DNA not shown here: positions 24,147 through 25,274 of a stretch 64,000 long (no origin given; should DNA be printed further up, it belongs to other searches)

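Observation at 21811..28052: Operon of six tandem genes, each encoding a fused double ectoine-synthase (EctC)-like cupin: 12 EctC domains in a row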

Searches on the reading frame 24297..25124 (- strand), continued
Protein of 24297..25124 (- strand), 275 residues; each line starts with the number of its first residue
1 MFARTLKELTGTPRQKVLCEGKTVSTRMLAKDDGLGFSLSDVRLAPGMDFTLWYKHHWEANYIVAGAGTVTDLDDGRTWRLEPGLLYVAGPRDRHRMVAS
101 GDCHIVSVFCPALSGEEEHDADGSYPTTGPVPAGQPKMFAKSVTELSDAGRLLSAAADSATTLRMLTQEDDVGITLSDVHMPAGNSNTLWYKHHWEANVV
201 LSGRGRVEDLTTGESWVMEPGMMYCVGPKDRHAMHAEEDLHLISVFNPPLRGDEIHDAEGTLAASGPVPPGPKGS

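Call 31: search_protein_families(library=pfam, proteins=[L053:6234-7388:+, L066:116-1273:+, L028:3413-4546:+, L028:4728-6338:+, L053:1815-2972:+, L053:3110-3880:+, L053:3-1616:+, L028:7388-8548:-, L027:2-676:+, L053:10856-11482:+], max_evalue=0.0001)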
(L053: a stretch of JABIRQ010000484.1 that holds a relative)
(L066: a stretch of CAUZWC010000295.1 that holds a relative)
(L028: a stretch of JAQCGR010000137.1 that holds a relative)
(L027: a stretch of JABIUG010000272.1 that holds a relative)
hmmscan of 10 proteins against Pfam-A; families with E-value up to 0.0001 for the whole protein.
L053:6234-7388:+ (384 aa): 1 family
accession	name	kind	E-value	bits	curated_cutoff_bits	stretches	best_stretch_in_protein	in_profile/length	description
PF00701.28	DHDPS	-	7.7e-65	218.9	22.1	1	85-368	3-286/289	Dihydrodipicolinate synthetase family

L066:116-1273:+ (385 aa): 1 family
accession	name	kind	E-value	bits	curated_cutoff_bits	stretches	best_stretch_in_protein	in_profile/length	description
PF00701.28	DHDPS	-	2.7e-64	217.1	22.1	1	86-369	3-286/289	Dihydrodipicolinate synthetase family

L028:3413-4546:+ (377 aa): 6 families
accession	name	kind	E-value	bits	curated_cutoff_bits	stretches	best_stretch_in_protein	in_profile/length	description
PF01266.30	DAO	-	5.3e-52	177.9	27.9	1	16-357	2-353/353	FAD dependent oxidoreductase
PF01494.25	FAD_binding_3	-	1.3e-08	34.9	22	1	14-46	2-34/349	FAD binding domain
PF03486.20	HI0933_like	-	1.4e-08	35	50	0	15-48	2-35/244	HI0933-like protein Rossmann domain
PF00890.30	FAD_binding_2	-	8e-08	32.3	20.4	1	16-126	2-103/414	FAD binding domain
PF13450.12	NAD_binding_8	-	2.3e-07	31.4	21.9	1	18-46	1-29/68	NAD(P)-binding Rossmann-like domain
PF07992.20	Pyr_redox_2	-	8.9e-07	29.1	26.1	1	16-45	3-32/291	Pyridine nucleotide-disulphide oxidoreductase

L028:4728-6338:+ (536 aa): 9 families
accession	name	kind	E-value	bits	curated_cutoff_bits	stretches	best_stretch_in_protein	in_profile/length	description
PF07992.20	Pyr_redox_2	-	3.5e-24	86.2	26.1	1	57-366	2-278/291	Pyridine nucleotide-disulphide oxidoreductase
PF12831.13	FAD_oxidored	-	1.7e-09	38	27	1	57-138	1-82/416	FAD dependent oxidoreductase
PF04324.20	Fer2_BFD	-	9.5e-08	32.7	26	1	435-484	1-47/50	BFD-like [2Fe-2S] binding domain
PF01134.28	GIDA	-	1e-06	28.6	22.1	0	57-84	1-28/391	Glucose inhibited division protein A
PF17806.6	SO_alpha_A3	-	3e-06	27.9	23.1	1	436-512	6-82/87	Sarcosine oxidase A3 domain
PF01946.23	Thi4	-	7.1e-06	25.9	26.2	1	55-92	17-55/235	Thi4 family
PF01266.30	DAO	-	9.9e-06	25.7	27.9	1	57-93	1-38/353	FAD dependent oxidoreductase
PF13738.12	Pyr_redox_3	-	1e-05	25.4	30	0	60-102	2-43/305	Pyridine nucleotide-disulphide oxidoreductase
PF13450.12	NAD_binding_8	-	1.1e-05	26.1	21.9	1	60-95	1-36/68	NAD(P)-binding Rossmann-like domain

L053:1815-2972:+ (385 aa): 4 families
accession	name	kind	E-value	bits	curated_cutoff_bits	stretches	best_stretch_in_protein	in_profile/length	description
PF00441.29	Acyl-CoA_dh_1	-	4e-38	131.3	22.4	1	230-376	2-149/150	Acyl-CoA dehydrogenase, C-terminal domain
PF02771.21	Acyl-CoA_dh_N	-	1.2e-26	93.7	22.9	1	6-119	1-113/113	Acyl-CoA dehydrogenase, N-terminal domain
PF02770.24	Acyl-CoA_dh_M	-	8e-23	80.9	33.3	1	124-218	2-97/97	Acyl-CoA dehydrogenase, middle domain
PF08028.16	Acyl-CoA_dh_2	-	9.5e-19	68.5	22.7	1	247-354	4-122/134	Acyl-CoA dehydrogenase, C-terminal domain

L053:3110-3880:+ (256 aa): 2 families
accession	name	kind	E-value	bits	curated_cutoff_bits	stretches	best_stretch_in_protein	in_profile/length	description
PF00702.32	Hydrolase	-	1.5e-12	48.7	26.4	1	22-209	2-191/191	haloacid dehalogenase-like hydrolase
PF13419.12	HAD_2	-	1.7e-09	38.5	23.8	1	26-214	3-177/178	Haloacid dehalogenase-like hydrolase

L053:3-1616:+ (537 aa): 3 families
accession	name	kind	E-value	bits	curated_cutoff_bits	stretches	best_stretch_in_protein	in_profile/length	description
PF01968.24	Hydantoinase_A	-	2.1e-91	306.6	22.9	1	62-348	1-290/291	Hydantoinase/oxoprolinase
PF19278.4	Hydant_A_C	-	1.2e-13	51.3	21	1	364-526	13-183/193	Hydantoinase/oxoprolinase C-terminal domain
PF05378.19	Hydant_A_N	-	2e-07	31.4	25.2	1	2-41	136-175/176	Hydantoinase/oxoprolinase N-terminal region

L028:7388-8548:- (386 aa): 1 family
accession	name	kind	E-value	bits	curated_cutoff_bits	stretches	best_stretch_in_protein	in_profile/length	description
PF13549.11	ATP-grasp_5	-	7.1e-54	182.9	27.6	1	173-379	8-219/221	ATP-grasp domain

L027:2-676:+ (224 aa): 1 family
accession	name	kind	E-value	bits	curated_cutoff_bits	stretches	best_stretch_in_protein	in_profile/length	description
PF00848.25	Ring_hydroxyl_A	-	5.8e-18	66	24.9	1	14-207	2-207/208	Ring hydroxylating alpha subunit (catalytic domain)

L053:10856-11482:+ (209 aa): 6 families
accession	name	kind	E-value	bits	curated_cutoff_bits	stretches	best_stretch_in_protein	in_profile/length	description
PF01266.30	DAO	-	3.7e-38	132.4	27.9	1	16-208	2-201/353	FAD dependent oxidoreductase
PF00890.30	FAD_binding_2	-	1.7e-08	34.5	20.4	1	16-126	2-103/414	FAD binding domain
PF13450.12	NAD_binding_8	-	1.2e-07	32.3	21.9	1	18-46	1-29/68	NAD(P)-binding Rossmann-like domain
PF01494.25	FAD_binding_3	-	1.7e-06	27.9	22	1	13-46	1-34/349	FAD binding domain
PF07992.20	Pyr_redox_2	-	4.2e-06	26.8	26.1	1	16-45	3-32/291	Pyridine nucleotide-disulphide oxidoreductase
PF03486.20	HI0933_like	-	8.2e-06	25.9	50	0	15-49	2-36/244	HI0933-like protein Rossmann domain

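Call 39: predict_structure(alignment_id=A2)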
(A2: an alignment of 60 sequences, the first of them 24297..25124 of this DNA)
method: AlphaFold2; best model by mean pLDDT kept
length: 275 residues; sequences in the alignment: 60
mean_pLDDT: 95.4   pTM: 0.92
mean pLDDT of the five models: 95.4, 95.2, 95.1, 94.7, 94.2
residues with pLDDT >= 90: 250; 70-90: 23; 50-70: 2; < 50: 0
segments of 3 or more residues with pLDDT < 50: none
pLDDT, mean of each block of 10 residues (from residue 1): 97 93 96 97 96 96 98 97 98 96 98 91 91 94 96 89 97 98 97 97 98 97 97 98 98 90 95 78
secondary structure, 60 per line:
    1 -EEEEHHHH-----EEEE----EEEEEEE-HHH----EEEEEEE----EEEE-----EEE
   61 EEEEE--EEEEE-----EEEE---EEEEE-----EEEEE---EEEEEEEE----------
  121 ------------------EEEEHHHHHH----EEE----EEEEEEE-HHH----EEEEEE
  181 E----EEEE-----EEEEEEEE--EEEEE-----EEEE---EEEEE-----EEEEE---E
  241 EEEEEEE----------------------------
elements in order: E2-5 H6-9 E15-18 E23-29 E38-44 E49-52 E58-65 E68-72 E78-81 E85-89 E95-99 E103-110 E139-142 H143-148 E153-155 E160-166 E175-181 E186-189 E195-202 E205-209 E215-218 E222-226 E232-236 E240-247

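Call 42: fold_search(model_id=the predicted structure, library=pdb)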
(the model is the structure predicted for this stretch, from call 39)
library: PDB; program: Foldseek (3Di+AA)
matches with E <= 10: 1961; with E <= 0.001: 595
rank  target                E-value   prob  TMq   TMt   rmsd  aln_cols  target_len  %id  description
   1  8hfb_A                1.3e-15  1.00  0.66  0.57   6.7       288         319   14  Evolved variant of quercetin 2,4-dioxygenase from Bacillus subtilis (released 2023-03-08)
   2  1sef                  1.1e-14  1.00  0.66  0.72   3.8       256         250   14  Crystal structure of cupin domain protein EF2996 from Enterococcus faecalis (released 2004-06-22)
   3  1y3t_A                1.4e-14  1.00  0.65  0.54   7.3       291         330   15  Crystal structure of YxaG, a dioxygenase from Bacillus subtilis (released 2005-01-18)
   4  8hfb_B                2.1e-14  1.00  0.63  0.56   7.4       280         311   14  Evolved variant of quercetin 2,4-dioxygenase from Bacillus subtilis (released 2023-03-08)
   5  2h0v_A                5.8e-14  1.00  0.62  0.52   7.1       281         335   14  Crystal structure of a putative quercetin 2,3-dioxygenase (yxag, bsu39980) from bacillus subtilis at 2.60 A resolution (released 2006-05-30)
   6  6l9i_A                5.8e-14  1.00  0.65  0.54   7.3       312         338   14  Crystal Structure of Lactobacillus farciminis Oxalate Decarboxylase Formate Complex (released 2021-01-20)
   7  2vqa_C                6.2e-14  1.00  0.57  0.46   9.5       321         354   14  Protein-folding location can regulate Mn versus Cu- or Zn-binding. Crystal Structure of MncA. (released 2008-10-28)
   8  1uw8                  9.0e-14  1.00  0.65  0.49   8.7       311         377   13  CRYSTAL STRUCTURE OF OXALATE DECARBOXYLASE (released 2004-02-19)
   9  2vqa_A                9.5e-14  1.00  0.57  0.46  10.9       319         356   13  Protein-folding location can regulate Mn versus Cu- or Zn-binding. Crystal Structure of MncA. (released 2008-10-28)
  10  6ufi                  1.1e-13  1.00  0.64  0.48   8.6       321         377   14  W96Y Oxalate Decarboxylase (Bacillus subtilis) (released 2020-09-30)
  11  2uya                  1.1e-13  1.00  0.62  0.47   8.7       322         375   14  DEL162-163 mutant of Bacillus subtilis Oxalate Decarboxylase OxdC (released 2007-08-21)
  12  2uyb                  1.6e-13  1.00  0.64  0.48   8.5       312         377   13  S161A mutant of Bacillus subtilis Oxalate Decarboxylase OxdC (released 2007-08-21)
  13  4met_A                2.4e-13  1.00  0.63  0.48   8.8       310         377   14  Assigning the EPR Fine Structure Parameters of the Mn(II) Centers in Bacillus subtilis Oxalate Decarboxylase by Site-D (released 2014-03-05)
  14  5vg3_B                2.5e-13  1.00  0.63  0.48   8.9       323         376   13  Structure of Oxalate Decarboxylase from Bacillus subtilis at pH 4.6 (released 2017-10-18)
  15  3s0m                  2.5e-13  1.00  0.63  0.48   8.7       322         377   13  A Structural Element that Modulates Proton-Coupled Electron Transfer in Oxalate Decarboxylase (released 2012-04-25)
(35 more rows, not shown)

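Call 47: find_encoding_contigs(protein=P0064, flank=7000, max_places=3)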
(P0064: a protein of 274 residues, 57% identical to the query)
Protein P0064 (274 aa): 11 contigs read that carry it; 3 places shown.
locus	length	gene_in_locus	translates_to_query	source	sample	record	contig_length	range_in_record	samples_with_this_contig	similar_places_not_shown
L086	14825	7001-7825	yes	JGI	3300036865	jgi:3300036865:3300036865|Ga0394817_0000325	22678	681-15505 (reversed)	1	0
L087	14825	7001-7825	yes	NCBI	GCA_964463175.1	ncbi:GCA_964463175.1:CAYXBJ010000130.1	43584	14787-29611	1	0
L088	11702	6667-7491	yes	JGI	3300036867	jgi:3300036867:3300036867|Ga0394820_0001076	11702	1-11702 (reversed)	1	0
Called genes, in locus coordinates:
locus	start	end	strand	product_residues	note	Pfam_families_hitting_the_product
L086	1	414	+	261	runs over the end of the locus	PF00528:BPD_transp_1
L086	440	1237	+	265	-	PF01261:AP_endonuc_2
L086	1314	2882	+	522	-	PF00999:Na_H_Exchanger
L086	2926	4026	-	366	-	PF04909:Amidohydro_2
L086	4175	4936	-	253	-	PF09818:ABC_ATPase (faint), PF00005:ABC_tran, PF02463:SMC_N (weak), PF13304:AAA_21 (weak)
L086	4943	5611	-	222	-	PF00528:BPD_transp_1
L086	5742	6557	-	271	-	PF00497:SBP_bac_3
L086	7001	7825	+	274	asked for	PF06339:Ectoine_synth, PF07883:Cupin_2 (faint), PF06339:Ectoine_synth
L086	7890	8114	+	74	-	-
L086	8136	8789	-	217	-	-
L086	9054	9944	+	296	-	PF00497:SBP_bac_3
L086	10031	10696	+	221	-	PF00528:BPD_transp_1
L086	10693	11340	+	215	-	PF00528:BPD_transp_1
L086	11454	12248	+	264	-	PF02463:SMC_N (faint), PF00005:ABC_tran, PF13191:AAA_16 (faint), PF13304:AAA_21 (faint)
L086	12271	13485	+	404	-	PF03841:SelA, PF00266:Aminotran_5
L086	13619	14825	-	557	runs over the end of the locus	-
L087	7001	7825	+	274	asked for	PF06339:Ectoine_synth, PF07883:Cupin_2 (faint), PF06339:Ectoine_synth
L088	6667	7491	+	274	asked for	PF06339:Ectoine_synth, PF07883:Cupin_2 (faint), PF06339:Ectoine_synth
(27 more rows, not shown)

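Call 48: find_encoding_contigs(protein=P0048, flank=7000, max_places=2)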
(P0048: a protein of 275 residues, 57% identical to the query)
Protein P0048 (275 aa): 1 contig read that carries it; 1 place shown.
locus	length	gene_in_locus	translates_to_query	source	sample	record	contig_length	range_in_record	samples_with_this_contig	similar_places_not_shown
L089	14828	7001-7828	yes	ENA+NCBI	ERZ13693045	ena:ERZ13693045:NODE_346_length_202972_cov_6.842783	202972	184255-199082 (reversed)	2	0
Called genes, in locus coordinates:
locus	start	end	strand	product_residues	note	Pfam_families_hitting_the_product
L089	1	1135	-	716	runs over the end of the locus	PF03176:MMPL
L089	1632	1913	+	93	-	-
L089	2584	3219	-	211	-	PF01209:Ubie_methyltran, PF05175:MTS, PF13489:Methyltransf_23, PF02353:CMAS, PF06325:PrmA, PF13847:Methyltransf_31, PF13649:Methyltransf_25, PF08241:Methyltransf_11, +1 more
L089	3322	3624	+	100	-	PF12728:HTH_17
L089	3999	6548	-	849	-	PF24517:CBM96, PF17957:Big_7, PF00149:Metallophos, PF24517:CBM96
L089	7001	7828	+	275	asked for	PF06339:Ectoine_synth, PF07883:Cupin_2 (weak), PF06339:Ectoine_synth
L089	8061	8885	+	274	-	PF06339:Ectoine_synth, PF07883:Cupin_2 (weak)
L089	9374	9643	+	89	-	-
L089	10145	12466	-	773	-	PF13088:BNR_2 (faint), PF02012:BNR (faint), PF15902:Sortilin-Vps10 (weak)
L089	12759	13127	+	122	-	-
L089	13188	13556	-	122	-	-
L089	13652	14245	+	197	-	-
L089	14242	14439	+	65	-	-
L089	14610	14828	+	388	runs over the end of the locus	PF04024:PspC, PF09922:LiaF-like_C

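Call 49: find_encoding_contigs(protein=P0107, flank=7000, max_places=3)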
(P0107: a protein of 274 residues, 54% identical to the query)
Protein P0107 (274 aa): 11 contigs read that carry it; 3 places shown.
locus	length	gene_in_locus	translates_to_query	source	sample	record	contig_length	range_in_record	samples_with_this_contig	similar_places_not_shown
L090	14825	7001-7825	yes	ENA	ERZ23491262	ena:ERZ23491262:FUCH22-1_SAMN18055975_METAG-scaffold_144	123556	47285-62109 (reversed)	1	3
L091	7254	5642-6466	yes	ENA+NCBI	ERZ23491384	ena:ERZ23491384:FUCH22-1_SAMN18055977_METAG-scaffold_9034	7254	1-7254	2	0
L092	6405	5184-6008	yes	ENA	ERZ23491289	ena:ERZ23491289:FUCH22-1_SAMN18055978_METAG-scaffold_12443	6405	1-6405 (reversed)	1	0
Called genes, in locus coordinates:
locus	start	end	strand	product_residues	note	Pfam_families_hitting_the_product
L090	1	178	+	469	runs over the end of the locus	PF03951:Gln-synt_N, PF00120:Gln-synt_C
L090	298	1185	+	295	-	PF05721:PhyH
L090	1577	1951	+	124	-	PF05494:MlaC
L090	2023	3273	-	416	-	PF01321:Creatinase_N, PF00557:Peptidase_M24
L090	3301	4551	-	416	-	PF01321:Creatinase_N, PF00557:Peptidase_M24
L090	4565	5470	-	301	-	PF01522:Polysacc_deac_1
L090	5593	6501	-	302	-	PF01522:Polysacc_deac_1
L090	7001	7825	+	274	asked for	PF06339:Ectoine_synth, PF07883:Cupin_2 (faint), PF06339:Ectoine_synth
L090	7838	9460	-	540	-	PF00743:FMO-like, PF01266:DAO (faint), PF07992:Pyr_redox_2, PF13738:Pyr_redox_3, PF13450:NAD_binding_8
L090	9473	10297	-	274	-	PF05721:PhyH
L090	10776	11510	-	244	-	PF01507:PAPS_reduct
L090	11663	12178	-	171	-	PF06073:DUF934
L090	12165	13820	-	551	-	PF03460:NIR_SIR_ferr, PF01077:NIR_SIR, PF03460:NIR_SIR_ferr, PF01077:NIR_SIR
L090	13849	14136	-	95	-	PF11011:DUF2849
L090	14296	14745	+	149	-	PF13404:HTH_AsnC-type, PF13412:HTH_24, PF01037:AsnC_trans_reg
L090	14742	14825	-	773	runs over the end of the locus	PF01315:Ald_Xan_dh_C, PF02738:MoCoBD_1, PF20256:MoCoBD_2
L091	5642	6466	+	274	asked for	PF06339:Ectoine_synth, PF07883:Cupin_2 (faint), PF06339:Ectoine_synth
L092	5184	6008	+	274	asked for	PF06339:Ectoine_synth, PF07883:Cupin_2 (faint), PF06339:Ectoine_synth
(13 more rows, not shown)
